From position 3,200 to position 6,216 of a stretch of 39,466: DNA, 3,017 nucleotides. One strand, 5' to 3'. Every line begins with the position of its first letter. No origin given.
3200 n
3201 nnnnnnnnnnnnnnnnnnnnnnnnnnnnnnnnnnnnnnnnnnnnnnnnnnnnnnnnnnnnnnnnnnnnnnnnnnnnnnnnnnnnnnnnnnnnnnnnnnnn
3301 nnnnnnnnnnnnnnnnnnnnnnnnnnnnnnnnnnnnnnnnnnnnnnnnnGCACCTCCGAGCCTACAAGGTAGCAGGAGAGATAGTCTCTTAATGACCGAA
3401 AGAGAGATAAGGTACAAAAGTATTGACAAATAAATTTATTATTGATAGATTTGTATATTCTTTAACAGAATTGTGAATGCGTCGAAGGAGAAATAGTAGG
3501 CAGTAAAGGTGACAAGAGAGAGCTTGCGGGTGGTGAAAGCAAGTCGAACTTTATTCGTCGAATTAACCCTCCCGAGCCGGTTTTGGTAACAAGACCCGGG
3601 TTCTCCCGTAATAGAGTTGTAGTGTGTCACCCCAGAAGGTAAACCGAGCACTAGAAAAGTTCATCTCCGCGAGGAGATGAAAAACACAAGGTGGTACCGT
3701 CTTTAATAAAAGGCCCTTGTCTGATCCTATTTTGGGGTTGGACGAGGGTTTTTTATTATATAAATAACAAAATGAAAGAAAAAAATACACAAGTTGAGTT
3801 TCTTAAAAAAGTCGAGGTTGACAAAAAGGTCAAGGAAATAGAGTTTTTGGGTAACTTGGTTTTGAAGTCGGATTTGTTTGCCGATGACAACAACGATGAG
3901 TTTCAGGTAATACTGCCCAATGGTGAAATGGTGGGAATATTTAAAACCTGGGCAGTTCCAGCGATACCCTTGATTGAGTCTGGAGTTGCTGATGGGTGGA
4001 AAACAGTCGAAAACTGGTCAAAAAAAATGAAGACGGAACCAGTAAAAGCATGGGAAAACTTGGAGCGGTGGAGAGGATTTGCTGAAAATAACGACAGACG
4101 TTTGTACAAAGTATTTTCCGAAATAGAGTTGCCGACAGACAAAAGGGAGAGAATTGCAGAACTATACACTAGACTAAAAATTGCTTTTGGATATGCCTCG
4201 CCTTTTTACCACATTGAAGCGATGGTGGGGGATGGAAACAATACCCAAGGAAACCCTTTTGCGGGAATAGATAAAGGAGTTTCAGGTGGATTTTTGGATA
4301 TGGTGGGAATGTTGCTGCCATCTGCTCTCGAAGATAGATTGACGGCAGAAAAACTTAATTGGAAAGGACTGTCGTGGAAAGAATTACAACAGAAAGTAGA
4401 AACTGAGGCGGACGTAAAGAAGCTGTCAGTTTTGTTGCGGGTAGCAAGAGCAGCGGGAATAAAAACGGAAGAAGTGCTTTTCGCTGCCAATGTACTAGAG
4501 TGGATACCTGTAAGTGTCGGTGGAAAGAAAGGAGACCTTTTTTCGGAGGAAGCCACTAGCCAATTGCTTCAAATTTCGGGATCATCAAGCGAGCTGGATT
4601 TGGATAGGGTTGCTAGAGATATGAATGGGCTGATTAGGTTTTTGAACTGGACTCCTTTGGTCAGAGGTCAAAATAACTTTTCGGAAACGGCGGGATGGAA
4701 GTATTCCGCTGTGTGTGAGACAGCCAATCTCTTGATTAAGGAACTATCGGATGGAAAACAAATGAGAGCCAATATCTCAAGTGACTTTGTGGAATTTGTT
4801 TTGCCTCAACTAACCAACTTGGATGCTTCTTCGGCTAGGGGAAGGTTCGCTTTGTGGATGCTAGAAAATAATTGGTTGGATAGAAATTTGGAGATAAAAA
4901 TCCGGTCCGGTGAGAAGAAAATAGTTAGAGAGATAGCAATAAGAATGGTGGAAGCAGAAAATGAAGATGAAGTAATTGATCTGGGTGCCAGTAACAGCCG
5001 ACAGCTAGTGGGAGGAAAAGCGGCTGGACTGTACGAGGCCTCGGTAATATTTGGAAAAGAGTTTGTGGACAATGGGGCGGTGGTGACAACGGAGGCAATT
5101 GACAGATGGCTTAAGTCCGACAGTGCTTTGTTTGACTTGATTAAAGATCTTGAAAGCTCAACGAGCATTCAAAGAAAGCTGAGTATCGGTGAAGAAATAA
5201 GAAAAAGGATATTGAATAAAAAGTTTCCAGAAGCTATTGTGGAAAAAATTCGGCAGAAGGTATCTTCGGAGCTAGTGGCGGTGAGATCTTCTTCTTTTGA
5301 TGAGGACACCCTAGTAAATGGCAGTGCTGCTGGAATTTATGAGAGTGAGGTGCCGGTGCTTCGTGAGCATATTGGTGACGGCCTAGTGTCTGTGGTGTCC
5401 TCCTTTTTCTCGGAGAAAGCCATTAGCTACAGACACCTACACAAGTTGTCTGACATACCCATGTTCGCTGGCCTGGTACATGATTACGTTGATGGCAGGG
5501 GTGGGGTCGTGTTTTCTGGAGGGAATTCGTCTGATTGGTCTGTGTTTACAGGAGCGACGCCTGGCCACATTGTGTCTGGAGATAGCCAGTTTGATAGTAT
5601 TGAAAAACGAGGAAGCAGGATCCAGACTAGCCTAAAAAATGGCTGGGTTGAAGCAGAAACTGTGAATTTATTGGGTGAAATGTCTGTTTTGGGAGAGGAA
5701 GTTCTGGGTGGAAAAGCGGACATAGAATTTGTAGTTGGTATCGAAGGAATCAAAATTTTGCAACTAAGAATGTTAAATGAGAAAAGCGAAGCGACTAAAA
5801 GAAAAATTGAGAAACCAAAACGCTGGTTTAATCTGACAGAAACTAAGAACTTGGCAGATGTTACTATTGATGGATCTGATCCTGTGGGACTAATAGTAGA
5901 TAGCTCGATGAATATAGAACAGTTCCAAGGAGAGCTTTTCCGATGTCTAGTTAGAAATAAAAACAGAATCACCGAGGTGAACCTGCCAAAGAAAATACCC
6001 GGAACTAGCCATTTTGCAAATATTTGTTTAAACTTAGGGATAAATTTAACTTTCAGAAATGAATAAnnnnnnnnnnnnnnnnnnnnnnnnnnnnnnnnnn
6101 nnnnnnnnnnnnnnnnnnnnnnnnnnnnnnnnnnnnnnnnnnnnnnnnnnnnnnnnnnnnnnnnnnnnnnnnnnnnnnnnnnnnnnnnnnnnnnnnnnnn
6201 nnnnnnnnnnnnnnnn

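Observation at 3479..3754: Complete T-box riboswitch with apparent UUA (Leu) specifier controlling a non-synthetase operon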

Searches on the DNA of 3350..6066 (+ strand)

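Call 4: search_rna_families(source=window, start=3350, end=3850, threshold=evalue, max_evalue=10, show_alignments=5)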
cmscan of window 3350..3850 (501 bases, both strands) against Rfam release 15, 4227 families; matches with E-value up to 10: 10.
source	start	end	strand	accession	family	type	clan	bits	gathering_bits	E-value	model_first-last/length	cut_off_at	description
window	3473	3721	+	RF00230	T-box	Cis-reg; leader;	-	83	93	1.4e-18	1-219/219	no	T-box leader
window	3651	3683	-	RF01334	CRISPR-DR21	Gene; CRISPR;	-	21.9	48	0.25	1-37/37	no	CRISPR RNA direct repeat element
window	3663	3771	+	RF02621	BSnc120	Gene; sRNA;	-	21.1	114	0.032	1-88/88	no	Brucella sRNA 120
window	3701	3819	+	RF02515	AfaR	Gene; sRNA;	-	20.3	100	0.29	1-234/234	no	AfaR small RNA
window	3699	3768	+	RF04213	MIR7807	Gene; miRNA;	-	18.6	90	0.47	1-134/134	no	MIR7807 microRNA precursor family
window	3699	3767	+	RF03621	MIR4245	Gene; miRNA;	-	17.2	74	3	1-128/128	no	MIR4245 microRNA precursor family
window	3708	3820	+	RF02815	Lig_thermometer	Cis-reg; thermoregulator;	-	17.2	51.5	6.1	1-205/205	no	Lig 5' UTR thermometer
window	3677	3766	+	RF02362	Yfr10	Gene; sRNA;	-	17.1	43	7.6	1-78/78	no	Cyanobacterial functional RNA 10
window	3708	3754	+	RF04134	MIR7504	Gene; miRNA;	-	15.9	83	7.5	1-124/124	no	MIR7504 microRNA precursor family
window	3481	3532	+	RF01306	sR52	Gene; snRNA; snoRNA; CD-box;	-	11.4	50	8.7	1-60/60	no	Small nucleolar RNA sR52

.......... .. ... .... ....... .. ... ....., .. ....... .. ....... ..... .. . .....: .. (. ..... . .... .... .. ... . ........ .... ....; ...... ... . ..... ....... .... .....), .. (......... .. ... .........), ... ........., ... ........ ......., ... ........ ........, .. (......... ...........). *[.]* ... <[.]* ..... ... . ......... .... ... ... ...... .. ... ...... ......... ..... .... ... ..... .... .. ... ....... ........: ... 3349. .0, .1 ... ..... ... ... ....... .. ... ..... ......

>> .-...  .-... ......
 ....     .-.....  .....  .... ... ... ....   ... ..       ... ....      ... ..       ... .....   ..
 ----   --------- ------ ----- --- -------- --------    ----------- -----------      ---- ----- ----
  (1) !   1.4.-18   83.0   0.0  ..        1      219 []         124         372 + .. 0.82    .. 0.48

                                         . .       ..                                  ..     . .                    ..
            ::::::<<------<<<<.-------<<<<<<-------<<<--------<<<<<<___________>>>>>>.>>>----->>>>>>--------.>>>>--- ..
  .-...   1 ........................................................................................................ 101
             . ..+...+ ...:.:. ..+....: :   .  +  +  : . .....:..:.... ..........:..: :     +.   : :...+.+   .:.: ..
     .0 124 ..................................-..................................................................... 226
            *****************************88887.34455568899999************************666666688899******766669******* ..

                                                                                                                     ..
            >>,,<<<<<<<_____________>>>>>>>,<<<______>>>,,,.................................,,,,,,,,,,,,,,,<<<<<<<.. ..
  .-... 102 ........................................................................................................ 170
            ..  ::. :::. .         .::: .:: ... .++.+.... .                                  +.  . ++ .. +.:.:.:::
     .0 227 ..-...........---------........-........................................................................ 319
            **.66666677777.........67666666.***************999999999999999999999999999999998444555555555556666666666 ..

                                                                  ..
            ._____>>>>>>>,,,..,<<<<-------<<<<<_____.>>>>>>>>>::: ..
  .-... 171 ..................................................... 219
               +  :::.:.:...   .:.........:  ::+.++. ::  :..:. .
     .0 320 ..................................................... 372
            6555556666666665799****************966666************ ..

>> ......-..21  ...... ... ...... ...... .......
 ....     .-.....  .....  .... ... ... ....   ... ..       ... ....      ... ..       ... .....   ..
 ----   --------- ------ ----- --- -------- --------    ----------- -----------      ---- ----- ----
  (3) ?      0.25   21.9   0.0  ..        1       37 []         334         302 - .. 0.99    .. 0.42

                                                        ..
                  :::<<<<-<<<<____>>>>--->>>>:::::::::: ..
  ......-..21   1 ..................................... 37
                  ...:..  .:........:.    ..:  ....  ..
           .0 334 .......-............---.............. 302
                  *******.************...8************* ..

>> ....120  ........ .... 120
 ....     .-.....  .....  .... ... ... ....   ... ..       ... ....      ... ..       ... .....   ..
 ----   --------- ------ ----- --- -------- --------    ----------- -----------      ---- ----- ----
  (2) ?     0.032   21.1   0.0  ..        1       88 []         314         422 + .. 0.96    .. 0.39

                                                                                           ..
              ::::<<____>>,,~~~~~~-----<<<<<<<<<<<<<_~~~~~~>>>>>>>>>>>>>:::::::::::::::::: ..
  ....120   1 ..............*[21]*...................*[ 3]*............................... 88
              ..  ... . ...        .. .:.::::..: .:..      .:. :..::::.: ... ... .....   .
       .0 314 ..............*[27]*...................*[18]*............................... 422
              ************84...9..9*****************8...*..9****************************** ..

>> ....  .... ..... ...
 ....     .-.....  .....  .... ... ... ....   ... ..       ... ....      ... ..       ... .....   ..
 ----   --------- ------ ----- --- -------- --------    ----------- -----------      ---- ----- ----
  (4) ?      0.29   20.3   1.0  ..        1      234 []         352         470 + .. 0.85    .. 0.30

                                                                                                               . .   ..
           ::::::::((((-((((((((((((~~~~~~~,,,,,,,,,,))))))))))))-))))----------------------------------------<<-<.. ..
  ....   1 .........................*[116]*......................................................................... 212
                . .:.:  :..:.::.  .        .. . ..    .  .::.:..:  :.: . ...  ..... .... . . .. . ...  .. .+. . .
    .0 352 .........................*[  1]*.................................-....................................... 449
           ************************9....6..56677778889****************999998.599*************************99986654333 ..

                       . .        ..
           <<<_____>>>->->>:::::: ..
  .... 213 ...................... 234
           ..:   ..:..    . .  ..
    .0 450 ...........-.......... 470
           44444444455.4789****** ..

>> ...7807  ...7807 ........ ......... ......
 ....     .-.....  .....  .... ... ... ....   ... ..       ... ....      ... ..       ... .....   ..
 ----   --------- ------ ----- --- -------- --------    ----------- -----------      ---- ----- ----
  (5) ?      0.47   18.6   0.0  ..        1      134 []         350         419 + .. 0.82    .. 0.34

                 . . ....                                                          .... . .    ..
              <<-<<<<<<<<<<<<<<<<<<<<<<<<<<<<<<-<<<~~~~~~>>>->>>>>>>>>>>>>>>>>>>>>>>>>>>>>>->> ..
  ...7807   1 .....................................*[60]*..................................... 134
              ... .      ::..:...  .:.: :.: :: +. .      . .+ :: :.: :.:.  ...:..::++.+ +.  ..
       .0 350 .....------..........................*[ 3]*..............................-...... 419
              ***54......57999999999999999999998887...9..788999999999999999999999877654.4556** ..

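Call 20: search_rna_families(sources=[L020, L021, L028, L052, L027, L007, L036, L034, L039, L040, L045], threshold=evalue, max_evalue=0.001, show_alignments=8)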
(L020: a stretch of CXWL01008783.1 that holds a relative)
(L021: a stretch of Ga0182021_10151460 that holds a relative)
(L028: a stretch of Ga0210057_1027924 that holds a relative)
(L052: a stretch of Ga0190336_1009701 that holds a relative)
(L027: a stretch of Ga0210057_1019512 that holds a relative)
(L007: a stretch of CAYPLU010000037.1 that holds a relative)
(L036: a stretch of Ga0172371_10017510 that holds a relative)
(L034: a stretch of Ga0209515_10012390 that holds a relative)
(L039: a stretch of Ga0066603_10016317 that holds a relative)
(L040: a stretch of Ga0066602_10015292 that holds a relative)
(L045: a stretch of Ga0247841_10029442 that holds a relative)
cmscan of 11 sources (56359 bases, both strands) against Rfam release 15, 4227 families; matches with E-value up to 0.001: 11.
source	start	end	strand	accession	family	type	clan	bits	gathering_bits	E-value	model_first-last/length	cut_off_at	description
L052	146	458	+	RF00230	T-box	Cis-reg; leader;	-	109.9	93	1.9e-23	1-219/219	no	T-box leader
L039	149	435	+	RF00230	T-box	Cis-reg; leader;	-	100.2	93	5.8e-21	1-219/219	no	T-box leader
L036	4890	5183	+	RF00230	T-box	Cis-reg; leader;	-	95.1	93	1.2e-19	1-219/219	no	T-box leader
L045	2761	3048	+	RF00230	T-box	Cis-reg; leader;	-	90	93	2.5e-18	1-219/219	no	T-box leader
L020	33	299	+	RF00230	T-box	Cis-reg; leader;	-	82.5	93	2.1e-16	1-219/219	no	T-box leader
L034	4460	4780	+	RF00230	T-box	Cis-reg; leader;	-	76.6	93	7.1e-15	1-219/219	no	T-box leader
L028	1196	1501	+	RF00230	T-box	Cis-reg; leader;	-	68.8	93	7.1e-13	1-219/219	no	T-box leader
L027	2853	3158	+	RF00230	T-box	Cis-reg; leader;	-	66.1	93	3.6e-12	1-219/219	no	T-box leader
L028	4911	4981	-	RF00005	tRNA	Gene; tRNA;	CL00001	61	29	8.5e-11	1-71/71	no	tRNA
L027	6560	6630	-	RF00005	tRNA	Gene; tRNA;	CL00001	60.8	29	9.6e-11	1-71/71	no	tRNA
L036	2268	2338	+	RF00005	tRNA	Gene; tRNA;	CL00001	60.7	29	1e-10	1-71/71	no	tRNA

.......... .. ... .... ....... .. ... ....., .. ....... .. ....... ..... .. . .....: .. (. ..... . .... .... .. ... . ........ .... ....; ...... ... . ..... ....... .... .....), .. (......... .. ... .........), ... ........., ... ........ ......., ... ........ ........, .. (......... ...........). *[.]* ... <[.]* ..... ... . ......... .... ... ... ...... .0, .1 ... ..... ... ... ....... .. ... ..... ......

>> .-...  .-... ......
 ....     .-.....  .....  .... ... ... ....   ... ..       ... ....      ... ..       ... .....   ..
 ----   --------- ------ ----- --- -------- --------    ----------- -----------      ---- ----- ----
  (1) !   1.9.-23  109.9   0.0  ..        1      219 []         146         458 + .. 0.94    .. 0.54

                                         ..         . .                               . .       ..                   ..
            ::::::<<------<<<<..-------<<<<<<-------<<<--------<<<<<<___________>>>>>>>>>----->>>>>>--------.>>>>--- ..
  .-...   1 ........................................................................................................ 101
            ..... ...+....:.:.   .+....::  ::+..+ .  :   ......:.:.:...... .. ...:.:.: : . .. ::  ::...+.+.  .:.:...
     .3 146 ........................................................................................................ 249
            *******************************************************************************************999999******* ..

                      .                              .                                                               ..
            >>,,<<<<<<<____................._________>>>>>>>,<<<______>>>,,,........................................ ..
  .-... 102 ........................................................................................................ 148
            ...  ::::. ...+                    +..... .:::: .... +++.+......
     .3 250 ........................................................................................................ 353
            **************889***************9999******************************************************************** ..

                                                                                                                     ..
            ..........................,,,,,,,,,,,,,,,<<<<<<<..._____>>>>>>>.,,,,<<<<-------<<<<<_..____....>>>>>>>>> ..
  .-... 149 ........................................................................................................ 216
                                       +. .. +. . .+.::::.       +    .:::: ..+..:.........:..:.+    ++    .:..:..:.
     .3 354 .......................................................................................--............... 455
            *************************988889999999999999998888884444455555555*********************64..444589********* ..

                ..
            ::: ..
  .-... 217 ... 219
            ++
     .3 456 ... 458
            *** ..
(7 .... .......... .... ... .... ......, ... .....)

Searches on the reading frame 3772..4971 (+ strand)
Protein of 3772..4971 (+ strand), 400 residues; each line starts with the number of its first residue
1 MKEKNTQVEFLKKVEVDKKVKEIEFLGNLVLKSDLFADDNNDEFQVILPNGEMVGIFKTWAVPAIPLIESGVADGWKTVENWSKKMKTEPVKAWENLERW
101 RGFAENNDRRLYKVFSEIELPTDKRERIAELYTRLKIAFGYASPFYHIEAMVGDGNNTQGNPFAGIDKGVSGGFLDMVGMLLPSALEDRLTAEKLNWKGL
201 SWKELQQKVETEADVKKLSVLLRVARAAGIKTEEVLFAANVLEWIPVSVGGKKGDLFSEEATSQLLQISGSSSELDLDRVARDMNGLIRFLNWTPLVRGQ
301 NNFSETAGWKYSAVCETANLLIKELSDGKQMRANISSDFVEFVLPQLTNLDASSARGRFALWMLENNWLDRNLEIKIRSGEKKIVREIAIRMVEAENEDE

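Call 87: search_protein_representatives(protein=window:3772-4971:+)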
Query: 400 residues. Proteins with E-value up to 0.001 (for the whole library): 80; up to 1e-10: 69; up to 1e-30: 57. The best 80 are listed.
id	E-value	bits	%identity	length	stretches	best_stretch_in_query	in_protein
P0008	5.4e-117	407.5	51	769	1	2-398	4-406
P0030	5.3e-97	341.7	48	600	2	73-400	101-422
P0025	3.0e-94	332.7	44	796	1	18-396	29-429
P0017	2.1e-93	329.9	45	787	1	12-393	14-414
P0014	1.3e-88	314.1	44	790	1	19-396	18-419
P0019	8.6e-88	311.4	43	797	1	21-396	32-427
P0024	1.1e-86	307.7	45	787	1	17-388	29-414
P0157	5.1e-85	302.3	42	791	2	74-399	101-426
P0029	7.1e-85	301.8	44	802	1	15-383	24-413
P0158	6.3e-82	292.1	42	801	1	27-394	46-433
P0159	2.7e-81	290.0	43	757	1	25-399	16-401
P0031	4.0e-81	289.5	41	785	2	67-397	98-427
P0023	9.3e-81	288.3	43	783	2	75-398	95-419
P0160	1.9e-78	280.7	40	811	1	8-400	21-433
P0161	5.2e-77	275.9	39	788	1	6-383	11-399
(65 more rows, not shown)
